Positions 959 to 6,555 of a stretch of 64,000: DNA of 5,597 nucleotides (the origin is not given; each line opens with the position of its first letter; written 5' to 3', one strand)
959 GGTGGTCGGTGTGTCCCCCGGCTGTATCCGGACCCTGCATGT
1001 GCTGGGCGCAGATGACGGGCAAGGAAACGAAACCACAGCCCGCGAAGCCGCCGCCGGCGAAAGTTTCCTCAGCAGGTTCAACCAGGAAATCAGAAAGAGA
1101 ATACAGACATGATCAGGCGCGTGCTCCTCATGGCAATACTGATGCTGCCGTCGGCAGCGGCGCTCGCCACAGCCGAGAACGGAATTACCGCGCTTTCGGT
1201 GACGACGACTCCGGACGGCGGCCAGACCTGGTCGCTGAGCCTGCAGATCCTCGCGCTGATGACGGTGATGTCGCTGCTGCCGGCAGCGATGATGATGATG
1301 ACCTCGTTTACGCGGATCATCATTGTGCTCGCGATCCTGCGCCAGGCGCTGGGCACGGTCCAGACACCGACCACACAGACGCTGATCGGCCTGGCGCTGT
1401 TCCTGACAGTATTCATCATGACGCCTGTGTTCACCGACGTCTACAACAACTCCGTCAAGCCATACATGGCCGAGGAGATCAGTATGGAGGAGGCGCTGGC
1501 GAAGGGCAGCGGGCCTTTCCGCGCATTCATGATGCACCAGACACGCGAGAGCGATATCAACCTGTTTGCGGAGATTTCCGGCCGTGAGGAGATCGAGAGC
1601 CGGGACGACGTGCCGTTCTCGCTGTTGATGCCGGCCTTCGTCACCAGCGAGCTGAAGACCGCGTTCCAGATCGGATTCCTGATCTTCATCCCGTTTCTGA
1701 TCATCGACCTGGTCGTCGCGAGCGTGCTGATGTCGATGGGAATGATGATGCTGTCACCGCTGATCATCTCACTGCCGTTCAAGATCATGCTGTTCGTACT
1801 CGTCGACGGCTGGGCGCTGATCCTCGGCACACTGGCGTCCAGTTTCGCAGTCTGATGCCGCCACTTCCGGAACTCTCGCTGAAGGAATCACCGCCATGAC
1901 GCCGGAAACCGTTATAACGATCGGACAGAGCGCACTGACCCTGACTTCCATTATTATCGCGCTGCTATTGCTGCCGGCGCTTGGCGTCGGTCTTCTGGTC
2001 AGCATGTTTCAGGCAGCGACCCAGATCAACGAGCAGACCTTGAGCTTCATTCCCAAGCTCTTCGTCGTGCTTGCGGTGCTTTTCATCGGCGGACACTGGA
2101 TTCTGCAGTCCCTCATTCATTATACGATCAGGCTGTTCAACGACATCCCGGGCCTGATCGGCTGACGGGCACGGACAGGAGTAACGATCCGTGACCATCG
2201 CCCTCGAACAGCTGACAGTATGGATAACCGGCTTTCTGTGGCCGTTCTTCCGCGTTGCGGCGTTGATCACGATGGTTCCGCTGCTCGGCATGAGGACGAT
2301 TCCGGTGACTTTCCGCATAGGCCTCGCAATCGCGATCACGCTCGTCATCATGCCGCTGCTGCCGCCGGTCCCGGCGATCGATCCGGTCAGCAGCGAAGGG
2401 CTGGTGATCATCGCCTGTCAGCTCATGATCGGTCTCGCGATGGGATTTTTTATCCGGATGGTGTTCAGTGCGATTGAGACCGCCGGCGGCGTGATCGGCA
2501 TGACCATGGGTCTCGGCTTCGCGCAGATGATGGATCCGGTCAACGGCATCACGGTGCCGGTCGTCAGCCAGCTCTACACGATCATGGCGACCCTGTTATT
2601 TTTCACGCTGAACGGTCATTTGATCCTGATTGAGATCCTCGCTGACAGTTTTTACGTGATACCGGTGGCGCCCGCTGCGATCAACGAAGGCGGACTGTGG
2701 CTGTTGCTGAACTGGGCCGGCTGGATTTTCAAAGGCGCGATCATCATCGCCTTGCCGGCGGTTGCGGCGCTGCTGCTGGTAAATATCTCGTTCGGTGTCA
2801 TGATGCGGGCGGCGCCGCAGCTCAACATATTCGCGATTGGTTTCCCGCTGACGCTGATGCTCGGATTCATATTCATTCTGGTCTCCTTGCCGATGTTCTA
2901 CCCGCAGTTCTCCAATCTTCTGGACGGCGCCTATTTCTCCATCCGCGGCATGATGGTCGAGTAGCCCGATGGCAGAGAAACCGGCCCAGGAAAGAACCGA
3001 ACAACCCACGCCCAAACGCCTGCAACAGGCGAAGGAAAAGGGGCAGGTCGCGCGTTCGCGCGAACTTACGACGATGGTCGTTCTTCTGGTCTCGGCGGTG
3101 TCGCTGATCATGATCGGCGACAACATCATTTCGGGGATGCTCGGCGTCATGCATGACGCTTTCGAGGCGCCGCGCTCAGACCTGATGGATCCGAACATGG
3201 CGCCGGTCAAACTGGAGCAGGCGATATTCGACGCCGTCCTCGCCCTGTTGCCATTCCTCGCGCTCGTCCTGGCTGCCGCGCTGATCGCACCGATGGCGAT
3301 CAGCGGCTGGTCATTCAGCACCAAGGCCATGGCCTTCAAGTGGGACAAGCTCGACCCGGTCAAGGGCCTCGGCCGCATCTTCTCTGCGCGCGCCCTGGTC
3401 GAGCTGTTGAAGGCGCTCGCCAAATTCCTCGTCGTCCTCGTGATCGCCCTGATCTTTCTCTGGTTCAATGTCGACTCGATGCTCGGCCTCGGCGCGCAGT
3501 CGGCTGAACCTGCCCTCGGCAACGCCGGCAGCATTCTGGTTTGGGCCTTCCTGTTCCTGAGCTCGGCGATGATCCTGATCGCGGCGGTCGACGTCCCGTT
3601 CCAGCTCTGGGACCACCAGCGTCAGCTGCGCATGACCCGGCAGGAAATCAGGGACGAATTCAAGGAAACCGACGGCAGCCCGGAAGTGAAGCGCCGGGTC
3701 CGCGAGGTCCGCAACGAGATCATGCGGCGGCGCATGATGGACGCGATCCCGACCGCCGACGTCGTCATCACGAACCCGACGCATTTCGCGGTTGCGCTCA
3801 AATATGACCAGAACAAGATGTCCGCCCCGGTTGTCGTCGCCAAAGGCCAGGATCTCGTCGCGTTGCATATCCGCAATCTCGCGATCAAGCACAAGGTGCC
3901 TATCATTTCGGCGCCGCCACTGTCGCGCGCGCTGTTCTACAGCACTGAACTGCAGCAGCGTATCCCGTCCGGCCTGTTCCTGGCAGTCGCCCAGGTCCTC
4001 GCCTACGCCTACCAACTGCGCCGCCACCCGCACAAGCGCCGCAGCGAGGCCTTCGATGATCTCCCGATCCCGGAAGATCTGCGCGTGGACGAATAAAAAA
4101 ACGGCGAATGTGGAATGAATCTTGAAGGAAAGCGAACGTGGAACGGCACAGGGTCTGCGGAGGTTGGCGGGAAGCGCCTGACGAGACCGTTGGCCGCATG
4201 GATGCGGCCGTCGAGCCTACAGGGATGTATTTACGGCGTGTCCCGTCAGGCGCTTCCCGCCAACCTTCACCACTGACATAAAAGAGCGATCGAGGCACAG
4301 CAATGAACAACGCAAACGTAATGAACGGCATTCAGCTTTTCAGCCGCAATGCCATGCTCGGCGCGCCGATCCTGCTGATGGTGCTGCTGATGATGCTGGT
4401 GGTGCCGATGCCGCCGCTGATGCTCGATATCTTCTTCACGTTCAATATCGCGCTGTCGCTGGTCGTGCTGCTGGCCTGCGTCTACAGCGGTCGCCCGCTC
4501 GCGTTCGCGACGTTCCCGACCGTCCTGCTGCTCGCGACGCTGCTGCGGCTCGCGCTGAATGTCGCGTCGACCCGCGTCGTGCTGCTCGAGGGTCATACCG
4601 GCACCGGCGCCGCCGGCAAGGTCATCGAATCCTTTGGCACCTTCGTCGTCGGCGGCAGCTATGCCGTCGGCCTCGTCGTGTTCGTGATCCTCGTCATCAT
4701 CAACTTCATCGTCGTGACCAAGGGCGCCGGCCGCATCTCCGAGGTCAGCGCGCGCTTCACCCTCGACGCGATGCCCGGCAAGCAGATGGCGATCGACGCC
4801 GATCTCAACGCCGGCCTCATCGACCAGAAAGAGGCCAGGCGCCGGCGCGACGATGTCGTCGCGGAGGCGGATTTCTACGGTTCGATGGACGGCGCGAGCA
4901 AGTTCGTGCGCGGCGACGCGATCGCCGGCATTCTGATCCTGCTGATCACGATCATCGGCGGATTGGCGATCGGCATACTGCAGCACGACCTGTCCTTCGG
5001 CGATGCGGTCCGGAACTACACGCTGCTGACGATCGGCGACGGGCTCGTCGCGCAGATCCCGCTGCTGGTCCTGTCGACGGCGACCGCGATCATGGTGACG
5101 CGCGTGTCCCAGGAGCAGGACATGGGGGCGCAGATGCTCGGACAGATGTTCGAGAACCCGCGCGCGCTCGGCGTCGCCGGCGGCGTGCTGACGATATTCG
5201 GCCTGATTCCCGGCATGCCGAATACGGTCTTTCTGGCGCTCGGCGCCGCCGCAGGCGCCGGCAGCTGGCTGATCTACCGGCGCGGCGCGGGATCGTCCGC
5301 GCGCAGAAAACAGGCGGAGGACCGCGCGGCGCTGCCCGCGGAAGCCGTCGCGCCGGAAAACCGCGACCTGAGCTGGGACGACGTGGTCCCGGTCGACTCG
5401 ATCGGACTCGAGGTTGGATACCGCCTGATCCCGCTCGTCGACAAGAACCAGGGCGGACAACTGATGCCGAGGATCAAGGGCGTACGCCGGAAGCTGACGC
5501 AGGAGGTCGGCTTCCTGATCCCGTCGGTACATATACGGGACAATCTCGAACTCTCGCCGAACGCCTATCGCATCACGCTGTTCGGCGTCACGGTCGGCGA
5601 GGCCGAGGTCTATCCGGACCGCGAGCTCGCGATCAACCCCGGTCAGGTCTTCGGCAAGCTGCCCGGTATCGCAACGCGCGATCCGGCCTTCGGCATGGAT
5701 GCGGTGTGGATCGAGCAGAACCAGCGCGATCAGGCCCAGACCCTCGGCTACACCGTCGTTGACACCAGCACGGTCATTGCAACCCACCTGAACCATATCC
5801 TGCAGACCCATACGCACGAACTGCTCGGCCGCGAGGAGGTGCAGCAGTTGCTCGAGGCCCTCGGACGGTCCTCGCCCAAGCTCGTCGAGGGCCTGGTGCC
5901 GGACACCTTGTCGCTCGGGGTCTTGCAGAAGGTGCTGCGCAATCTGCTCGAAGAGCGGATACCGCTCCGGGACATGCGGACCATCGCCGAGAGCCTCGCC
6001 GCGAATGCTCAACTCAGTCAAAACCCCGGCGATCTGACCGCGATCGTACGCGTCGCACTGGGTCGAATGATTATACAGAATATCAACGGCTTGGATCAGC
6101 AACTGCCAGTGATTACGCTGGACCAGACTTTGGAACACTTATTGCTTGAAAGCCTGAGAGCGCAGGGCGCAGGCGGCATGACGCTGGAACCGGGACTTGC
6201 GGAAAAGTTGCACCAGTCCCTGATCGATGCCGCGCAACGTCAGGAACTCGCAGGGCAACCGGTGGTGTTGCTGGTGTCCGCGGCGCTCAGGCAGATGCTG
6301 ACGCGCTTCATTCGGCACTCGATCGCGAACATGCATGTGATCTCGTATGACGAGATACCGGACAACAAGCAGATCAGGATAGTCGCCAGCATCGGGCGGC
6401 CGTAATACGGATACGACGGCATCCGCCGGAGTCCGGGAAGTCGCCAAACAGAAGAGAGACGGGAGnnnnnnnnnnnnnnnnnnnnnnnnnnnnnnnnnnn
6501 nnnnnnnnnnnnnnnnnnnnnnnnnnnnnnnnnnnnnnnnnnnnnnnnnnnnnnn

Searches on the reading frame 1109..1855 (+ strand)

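Call 81: search_protein_families(library=pfam, proteins=[window:1109-1855:+], max_evalue=0.00001)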
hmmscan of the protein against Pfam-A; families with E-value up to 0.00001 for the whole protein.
window:1109-1855:+ (248 aa): 1 family
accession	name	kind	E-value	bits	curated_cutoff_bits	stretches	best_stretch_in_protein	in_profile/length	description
PF00813.25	FliP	-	2.5e-81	272.6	26.9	1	50-242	1-191/191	FliP family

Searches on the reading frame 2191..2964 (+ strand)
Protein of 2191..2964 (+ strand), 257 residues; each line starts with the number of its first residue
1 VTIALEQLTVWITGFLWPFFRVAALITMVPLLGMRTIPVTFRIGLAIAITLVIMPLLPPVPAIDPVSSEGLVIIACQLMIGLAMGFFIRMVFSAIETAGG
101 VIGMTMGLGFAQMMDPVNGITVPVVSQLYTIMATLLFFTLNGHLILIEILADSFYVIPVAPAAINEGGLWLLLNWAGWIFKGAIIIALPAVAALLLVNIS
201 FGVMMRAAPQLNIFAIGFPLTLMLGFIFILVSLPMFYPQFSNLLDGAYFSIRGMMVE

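Call 81: search_protein_families(library=pfam, proteins=[window:2191-2964:+], max_evalue=0.00001)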
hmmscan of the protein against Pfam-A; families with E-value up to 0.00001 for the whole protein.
window:2191-2964:+ (257 aa): 1 family
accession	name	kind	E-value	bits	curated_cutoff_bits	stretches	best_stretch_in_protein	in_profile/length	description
PF01311.25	Bac_export_1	-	8.5e-70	235.4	27.8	1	13-245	2-228/230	Bacterial export proteins, family 1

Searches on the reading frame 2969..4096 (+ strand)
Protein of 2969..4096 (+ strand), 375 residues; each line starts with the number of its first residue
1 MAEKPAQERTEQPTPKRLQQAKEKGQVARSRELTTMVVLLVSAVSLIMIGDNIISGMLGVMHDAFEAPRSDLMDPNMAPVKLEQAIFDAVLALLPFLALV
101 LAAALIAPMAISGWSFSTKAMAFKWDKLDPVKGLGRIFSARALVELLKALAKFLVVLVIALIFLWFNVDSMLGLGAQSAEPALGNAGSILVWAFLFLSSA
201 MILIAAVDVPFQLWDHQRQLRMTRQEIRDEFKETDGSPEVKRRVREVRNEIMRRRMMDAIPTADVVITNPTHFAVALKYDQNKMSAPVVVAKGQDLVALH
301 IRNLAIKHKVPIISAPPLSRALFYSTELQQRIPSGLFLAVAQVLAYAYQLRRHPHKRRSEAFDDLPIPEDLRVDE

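Call 81: search_protein_families(library=pfam, proteins=[window:2969-4096:+], max_evalue=0.00001)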
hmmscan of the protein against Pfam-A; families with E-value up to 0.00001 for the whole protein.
window:2969-4096:+ (375 aa): 1 family
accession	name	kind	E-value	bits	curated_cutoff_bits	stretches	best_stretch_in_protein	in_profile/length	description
PF01312.24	Bac_export_2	-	1.3e-125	419.6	24.4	1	7-346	1-334/335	FlhB HrpN YscU SpaS Family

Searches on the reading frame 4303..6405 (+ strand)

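Call 81: search_protein_families(library=pfam, proteins=[window:4303-6405:+], max_evalue=0.00001)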
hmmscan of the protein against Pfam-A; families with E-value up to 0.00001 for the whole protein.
window:4303-6405:+ (700 aa): 1 family
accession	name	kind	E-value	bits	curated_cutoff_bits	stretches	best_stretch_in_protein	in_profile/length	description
PF00771.25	FHIPEP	-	6.5e-268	891.1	29.1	1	29-689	2-656/657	FHIPEP family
